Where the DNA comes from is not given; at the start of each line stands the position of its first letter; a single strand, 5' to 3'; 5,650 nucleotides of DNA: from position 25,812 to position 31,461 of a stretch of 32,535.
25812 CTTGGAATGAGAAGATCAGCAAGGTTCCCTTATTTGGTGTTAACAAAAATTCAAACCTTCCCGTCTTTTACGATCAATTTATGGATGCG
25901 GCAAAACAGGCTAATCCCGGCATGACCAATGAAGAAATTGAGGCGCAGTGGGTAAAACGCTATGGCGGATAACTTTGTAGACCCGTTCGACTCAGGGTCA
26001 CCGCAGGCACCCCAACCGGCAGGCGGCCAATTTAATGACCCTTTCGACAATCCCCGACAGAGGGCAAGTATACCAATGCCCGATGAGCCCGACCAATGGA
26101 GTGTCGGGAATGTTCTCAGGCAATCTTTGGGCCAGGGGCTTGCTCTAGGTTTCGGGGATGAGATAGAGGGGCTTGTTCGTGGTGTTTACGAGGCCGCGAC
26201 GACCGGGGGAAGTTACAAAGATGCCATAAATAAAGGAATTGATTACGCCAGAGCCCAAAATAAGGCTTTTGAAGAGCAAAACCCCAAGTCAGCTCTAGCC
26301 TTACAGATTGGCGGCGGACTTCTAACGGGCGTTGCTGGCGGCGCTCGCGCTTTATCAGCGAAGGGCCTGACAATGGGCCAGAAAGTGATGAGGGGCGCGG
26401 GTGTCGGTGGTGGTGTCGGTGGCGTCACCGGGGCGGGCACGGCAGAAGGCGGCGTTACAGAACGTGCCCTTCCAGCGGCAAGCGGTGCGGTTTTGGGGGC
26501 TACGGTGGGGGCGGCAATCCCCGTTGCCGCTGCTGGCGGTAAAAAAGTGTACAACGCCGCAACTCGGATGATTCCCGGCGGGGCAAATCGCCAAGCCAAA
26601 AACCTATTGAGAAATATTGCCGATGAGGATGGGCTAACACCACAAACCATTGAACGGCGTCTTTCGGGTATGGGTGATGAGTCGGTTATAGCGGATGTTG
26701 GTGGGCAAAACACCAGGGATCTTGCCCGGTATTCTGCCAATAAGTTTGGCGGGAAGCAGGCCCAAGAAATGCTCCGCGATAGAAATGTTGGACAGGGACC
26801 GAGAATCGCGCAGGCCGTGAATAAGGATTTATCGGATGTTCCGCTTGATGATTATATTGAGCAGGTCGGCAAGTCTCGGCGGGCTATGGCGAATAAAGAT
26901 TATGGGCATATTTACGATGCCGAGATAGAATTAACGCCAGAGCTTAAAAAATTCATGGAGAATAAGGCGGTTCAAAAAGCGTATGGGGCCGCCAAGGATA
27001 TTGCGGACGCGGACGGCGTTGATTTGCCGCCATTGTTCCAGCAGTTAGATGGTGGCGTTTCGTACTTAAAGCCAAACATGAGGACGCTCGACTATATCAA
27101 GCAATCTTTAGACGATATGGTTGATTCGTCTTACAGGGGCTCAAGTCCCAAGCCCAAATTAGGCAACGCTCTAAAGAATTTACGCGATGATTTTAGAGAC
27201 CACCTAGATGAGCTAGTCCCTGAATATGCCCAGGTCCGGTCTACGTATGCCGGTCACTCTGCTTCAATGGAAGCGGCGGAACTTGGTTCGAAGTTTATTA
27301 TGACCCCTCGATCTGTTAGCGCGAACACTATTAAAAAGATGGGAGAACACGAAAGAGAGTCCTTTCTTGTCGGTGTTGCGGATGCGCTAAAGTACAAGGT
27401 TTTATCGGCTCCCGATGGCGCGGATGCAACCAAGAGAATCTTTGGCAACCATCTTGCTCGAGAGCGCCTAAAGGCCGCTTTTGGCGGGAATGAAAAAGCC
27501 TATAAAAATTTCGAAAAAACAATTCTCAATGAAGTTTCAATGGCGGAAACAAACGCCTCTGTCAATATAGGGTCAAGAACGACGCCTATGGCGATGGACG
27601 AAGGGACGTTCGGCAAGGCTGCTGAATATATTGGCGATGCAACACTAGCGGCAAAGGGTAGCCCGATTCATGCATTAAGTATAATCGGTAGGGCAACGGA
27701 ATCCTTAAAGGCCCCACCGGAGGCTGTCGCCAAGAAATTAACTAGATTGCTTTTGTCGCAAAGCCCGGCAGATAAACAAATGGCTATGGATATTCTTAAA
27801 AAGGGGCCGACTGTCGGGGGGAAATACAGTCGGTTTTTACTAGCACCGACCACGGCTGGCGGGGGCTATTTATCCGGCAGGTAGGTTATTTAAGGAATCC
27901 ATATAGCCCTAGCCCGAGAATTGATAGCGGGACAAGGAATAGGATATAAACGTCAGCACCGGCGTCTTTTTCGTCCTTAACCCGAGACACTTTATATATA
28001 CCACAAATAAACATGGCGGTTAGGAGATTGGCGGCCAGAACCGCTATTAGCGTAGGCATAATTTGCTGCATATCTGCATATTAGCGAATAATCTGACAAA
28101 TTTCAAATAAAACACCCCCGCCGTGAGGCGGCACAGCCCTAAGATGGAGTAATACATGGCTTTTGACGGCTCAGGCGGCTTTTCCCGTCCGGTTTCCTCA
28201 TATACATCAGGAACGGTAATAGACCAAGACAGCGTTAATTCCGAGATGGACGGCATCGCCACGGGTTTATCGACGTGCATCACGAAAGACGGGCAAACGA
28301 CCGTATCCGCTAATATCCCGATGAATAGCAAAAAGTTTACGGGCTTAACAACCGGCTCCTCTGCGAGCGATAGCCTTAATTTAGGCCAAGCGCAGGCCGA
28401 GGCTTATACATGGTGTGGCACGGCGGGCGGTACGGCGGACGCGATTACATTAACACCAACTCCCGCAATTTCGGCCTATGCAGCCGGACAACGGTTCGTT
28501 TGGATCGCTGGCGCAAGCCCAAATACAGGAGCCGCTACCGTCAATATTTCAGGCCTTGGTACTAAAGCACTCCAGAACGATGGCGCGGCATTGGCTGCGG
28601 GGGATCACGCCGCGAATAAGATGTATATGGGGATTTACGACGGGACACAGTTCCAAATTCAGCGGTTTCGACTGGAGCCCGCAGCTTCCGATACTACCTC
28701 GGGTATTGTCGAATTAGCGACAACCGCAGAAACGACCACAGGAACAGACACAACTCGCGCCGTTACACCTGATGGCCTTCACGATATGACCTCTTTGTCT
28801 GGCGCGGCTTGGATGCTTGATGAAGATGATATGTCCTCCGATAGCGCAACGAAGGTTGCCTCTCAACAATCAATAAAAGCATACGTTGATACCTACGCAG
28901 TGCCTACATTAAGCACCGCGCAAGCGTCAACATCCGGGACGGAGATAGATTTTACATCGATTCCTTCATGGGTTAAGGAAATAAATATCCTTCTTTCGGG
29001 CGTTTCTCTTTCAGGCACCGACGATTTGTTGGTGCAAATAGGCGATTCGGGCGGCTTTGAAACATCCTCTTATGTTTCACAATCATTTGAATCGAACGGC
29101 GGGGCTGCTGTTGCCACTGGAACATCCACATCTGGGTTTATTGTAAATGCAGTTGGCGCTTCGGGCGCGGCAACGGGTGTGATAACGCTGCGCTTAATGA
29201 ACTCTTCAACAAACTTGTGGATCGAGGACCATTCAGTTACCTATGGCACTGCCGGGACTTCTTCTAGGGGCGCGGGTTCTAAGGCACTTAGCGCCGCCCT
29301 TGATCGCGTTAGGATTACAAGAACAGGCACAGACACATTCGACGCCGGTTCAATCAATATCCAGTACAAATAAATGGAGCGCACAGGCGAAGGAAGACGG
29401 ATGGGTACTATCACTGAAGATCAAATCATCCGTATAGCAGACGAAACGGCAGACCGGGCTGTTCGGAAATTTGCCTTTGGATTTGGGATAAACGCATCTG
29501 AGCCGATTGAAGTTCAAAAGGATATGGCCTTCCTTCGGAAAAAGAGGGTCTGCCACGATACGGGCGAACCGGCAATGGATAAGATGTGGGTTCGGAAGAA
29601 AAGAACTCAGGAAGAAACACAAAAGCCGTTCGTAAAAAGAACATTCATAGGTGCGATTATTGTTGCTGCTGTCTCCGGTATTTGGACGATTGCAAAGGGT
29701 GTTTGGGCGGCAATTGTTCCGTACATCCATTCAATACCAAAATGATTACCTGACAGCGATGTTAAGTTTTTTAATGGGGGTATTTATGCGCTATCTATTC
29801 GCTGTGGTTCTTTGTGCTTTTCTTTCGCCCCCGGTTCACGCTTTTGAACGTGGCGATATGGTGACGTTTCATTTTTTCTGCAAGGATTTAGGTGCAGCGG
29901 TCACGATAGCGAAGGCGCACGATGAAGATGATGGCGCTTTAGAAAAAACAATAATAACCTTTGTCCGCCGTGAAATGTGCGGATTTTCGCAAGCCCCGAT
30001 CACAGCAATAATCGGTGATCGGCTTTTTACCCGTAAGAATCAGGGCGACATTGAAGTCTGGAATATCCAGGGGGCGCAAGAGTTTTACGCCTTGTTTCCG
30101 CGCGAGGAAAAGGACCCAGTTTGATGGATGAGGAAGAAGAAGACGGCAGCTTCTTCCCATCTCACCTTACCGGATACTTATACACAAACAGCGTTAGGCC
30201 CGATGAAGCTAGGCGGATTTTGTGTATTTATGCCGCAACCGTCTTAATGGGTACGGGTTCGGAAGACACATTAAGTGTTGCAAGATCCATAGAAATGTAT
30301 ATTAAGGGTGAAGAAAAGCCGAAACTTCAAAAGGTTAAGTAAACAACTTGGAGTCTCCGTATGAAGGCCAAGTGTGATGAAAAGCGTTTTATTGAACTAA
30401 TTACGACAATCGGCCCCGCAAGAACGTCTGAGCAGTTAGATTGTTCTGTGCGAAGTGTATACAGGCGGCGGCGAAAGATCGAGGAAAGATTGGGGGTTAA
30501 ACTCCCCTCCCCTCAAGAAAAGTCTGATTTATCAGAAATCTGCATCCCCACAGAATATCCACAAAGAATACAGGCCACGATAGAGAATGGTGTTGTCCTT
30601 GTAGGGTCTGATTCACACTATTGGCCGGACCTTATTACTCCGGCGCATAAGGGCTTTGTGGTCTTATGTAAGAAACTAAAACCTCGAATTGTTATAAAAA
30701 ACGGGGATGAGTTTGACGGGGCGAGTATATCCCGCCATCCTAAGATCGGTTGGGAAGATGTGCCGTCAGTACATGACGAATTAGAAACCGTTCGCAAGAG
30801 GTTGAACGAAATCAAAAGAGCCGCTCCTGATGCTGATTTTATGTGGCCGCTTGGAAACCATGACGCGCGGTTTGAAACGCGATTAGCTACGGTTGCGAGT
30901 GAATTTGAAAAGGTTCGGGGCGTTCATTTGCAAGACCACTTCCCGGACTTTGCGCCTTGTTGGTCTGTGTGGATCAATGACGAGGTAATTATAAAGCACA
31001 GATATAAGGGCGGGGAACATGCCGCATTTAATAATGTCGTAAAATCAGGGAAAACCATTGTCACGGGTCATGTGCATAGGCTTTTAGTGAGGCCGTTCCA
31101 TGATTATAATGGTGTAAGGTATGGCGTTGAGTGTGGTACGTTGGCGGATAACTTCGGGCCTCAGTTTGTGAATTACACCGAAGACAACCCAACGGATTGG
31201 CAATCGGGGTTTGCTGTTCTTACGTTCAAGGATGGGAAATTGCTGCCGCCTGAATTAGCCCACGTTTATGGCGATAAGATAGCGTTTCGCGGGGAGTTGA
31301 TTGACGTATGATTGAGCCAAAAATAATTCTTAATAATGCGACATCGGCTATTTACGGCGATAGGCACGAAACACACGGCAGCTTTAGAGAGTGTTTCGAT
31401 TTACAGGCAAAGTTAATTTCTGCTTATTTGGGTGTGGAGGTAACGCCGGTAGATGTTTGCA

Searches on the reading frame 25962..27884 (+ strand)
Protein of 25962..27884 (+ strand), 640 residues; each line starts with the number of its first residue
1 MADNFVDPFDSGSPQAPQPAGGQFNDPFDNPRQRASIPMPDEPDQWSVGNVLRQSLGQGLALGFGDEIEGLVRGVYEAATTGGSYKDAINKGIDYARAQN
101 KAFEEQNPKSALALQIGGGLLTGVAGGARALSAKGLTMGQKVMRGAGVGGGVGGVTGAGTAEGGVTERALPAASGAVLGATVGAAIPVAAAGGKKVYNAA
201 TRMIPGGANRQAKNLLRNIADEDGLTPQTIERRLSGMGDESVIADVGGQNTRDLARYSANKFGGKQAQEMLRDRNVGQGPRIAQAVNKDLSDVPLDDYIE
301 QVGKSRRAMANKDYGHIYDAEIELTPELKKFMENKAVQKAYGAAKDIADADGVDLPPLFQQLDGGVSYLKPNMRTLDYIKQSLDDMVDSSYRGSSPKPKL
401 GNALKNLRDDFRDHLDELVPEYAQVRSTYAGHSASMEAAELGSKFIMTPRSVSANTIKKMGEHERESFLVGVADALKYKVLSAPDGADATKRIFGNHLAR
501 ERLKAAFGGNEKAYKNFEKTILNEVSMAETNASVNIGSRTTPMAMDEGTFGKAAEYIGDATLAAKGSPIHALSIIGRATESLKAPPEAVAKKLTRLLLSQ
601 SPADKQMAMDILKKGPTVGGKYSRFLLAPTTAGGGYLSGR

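Call 83: search_protein_families(library=phrogs, proteins=[window:25962-27884:+], max_evalue=0.00001)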
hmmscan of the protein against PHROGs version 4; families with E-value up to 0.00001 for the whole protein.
window:25962-27884:+ (640 aa): 1 family
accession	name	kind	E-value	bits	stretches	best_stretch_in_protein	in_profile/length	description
phrog_5880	-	unknown function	4.1e-60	205.2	1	50-606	55-620/661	-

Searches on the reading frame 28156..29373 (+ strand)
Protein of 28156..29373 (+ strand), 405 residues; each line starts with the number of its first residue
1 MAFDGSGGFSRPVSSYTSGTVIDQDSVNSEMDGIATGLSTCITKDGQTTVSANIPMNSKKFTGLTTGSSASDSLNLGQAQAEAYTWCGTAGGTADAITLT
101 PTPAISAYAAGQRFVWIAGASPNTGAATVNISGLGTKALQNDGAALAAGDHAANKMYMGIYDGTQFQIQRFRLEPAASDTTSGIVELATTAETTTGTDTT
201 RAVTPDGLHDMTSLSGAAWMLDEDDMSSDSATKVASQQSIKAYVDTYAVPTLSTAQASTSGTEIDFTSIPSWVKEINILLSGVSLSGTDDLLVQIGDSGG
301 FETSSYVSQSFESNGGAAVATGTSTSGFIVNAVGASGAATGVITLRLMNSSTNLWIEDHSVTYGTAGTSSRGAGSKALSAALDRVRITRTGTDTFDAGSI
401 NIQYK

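Call 83: search_protein_families(library=phrogs, proteins=[window:28156-29373:+], max_evalue=0.00001)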
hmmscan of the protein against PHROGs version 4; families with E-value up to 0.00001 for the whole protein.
window:28156-29373:+ (405 aa): 4 families
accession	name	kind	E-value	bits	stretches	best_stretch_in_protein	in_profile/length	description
phrog_29482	-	unknown function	2.9e-09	37.4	1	24-404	104-475/477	-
phrog_13989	-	head and packaging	2.8e-08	33.8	1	30-79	33-82/597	virion structural protein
phrog_910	-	tail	5.4e-07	30.2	1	175-212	50-87/497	tail collar fiber protein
phrog_972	-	tail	5.1e-06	25.5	1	177-213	782-818/1246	tail fiber protein proximal subunit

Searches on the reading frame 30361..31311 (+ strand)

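Call 83: search_protein_families(library=phrogs, proteins=[window:30361-31311:+], max_evalue=0.00001)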
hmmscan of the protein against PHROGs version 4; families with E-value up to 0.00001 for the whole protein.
window:30361-31311:+ (316 aa): 1 family
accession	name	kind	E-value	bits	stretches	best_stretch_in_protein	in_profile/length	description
phrog_221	-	other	1.5e-25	91.2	1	79-307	114-354/367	metallo-phosphoesterase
